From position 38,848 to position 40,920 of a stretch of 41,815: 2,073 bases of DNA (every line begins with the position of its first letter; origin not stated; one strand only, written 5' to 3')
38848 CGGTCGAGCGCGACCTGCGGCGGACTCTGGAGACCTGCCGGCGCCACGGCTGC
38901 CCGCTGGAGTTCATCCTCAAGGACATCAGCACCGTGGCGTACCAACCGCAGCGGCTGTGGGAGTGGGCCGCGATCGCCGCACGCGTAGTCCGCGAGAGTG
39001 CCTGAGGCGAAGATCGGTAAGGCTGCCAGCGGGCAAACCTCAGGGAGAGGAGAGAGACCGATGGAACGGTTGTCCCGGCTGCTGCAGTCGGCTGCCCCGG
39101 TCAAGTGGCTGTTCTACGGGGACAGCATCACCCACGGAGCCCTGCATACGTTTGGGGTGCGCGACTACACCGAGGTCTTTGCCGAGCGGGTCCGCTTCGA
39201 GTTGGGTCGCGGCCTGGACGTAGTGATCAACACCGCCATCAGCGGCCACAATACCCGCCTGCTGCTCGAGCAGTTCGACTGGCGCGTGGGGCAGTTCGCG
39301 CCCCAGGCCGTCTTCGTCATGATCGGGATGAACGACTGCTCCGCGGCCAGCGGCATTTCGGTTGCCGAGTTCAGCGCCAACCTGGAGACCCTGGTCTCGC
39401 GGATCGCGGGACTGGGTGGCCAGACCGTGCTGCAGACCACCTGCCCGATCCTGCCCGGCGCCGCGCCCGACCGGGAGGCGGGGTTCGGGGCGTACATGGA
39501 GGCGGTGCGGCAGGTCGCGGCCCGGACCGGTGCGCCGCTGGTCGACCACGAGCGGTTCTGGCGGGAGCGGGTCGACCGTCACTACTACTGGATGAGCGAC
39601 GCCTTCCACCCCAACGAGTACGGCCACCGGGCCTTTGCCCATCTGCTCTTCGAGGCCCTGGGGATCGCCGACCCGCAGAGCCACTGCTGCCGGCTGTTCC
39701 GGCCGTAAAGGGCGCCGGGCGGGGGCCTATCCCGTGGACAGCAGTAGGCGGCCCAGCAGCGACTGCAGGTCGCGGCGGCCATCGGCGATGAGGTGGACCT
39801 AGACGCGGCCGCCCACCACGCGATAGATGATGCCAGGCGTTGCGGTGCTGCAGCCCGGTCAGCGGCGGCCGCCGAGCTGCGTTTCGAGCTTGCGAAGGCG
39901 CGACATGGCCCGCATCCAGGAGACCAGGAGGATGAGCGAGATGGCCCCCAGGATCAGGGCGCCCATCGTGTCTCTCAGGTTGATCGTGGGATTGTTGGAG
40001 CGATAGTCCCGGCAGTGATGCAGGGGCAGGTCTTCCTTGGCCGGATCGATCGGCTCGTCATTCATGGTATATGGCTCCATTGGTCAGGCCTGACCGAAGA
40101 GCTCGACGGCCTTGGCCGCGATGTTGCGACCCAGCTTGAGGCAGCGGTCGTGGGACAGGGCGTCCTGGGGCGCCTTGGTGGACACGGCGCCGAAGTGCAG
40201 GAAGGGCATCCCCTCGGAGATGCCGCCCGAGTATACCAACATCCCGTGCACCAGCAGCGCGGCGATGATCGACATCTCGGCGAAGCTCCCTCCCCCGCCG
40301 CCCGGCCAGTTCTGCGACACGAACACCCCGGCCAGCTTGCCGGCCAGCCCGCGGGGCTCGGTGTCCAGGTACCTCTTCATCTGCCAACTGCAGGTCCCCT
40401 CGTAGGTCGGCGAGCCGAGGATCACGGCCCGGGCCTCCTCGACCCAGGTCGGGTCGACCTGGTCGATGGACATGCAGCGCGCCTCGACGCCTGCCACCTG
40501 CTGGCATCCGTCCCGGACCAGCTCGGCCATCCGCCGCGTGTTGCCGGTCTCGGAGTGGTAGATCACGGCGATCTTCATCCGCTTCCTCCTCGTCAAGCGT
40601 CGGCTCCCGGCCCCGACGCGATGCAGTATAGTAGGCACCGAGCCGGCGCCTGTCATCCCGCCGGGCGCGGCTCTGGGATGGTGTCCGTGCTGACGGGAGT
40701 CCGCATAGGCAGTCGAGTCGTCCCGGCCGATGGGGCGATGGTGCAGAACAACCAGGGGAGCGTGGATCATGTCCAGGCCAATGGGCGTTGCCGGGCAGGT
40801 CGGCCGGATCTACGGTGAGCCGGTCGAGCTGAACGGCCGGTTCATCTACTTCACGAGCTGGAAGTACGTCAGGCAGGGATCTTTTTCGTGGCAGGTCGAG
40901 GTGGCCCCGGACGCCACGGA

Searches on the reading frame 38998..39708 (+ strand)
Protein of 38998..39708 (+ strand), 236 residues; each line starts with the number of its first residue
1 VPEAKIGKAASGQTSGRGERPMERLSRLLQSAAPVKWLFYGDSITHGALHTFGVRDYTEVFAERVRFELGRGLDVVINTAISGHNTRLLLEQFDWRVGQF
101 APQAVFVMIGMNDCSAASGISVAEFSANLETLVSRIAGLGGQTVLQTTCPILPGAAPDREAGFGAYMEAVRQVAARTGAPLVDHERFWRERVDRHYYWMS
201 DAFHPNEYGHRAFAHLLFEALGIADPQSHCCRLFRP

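Call 10: search_protein_families(library=pfam, proteins=[window:38998-39708:+], max_evalue=0.001)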
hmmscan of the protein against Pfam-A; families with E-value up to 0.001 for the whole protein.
window:38998-39708:+ (236 aa): 2 families
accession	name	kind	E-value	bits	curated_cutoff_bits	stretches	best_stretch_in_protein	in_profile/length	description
PF13472.12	Lipase_GDSL_2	-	1.6e-31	110.7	32.9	1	39-212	1-178/178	GDSL-like Lipase/Acylhydrolase family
PF00657.28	Lipase_GDSL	-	4.9e-16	59.9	23.6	1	41-216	5-207/208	GDSL-like Lipase/Acylhydrolase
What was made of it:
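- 38998..39708 (+): SGNH/GDSL esterase, last recognisable gene of the divergent unit. Pfam Lipase_GDSL_2 1.6e-31 (call 10).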

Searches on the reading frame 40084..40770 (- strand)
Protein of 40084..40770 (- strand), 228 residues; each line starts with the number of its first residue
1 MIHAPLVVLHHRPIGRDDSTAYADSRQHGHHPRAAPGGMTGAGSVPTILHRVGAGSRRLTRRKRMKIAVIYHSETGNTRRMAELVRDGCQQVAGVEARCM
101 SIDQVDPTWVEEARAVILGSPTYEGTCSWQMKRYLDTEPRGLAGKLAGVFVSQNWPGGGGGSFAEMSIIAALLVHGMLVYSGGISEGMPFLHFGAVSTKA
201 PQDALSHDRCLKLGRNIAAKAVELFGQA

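Call 10: search_protein_families(library=pfam, proteins=[window:40084-40770:-], max_evalue=0.001)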
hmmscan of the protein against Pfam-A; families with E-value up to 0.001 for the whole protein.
window:40084-40770:- (228 aa): 4 families
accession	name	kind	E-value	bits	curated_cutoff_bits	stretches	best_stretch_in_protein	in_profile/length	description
PF00258.30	Flavodoxin_1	-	1.6e-10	41.8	25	1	69-135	1-69/143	Flavodoxin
PF03358.20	FMN_red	-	1.7e-07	31.3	24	1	110-182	68-142/152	NADPH-dependent FMN reductase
PF12724.12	Flavodoxin_5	-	5.3e-07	30.5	27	1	69-151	2-82/145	Flavodoxin domain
PF12641.12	Flavodoxin_3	-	2.4e-06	27.9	27.5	1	68-137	1-65/160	Flavodoxin domain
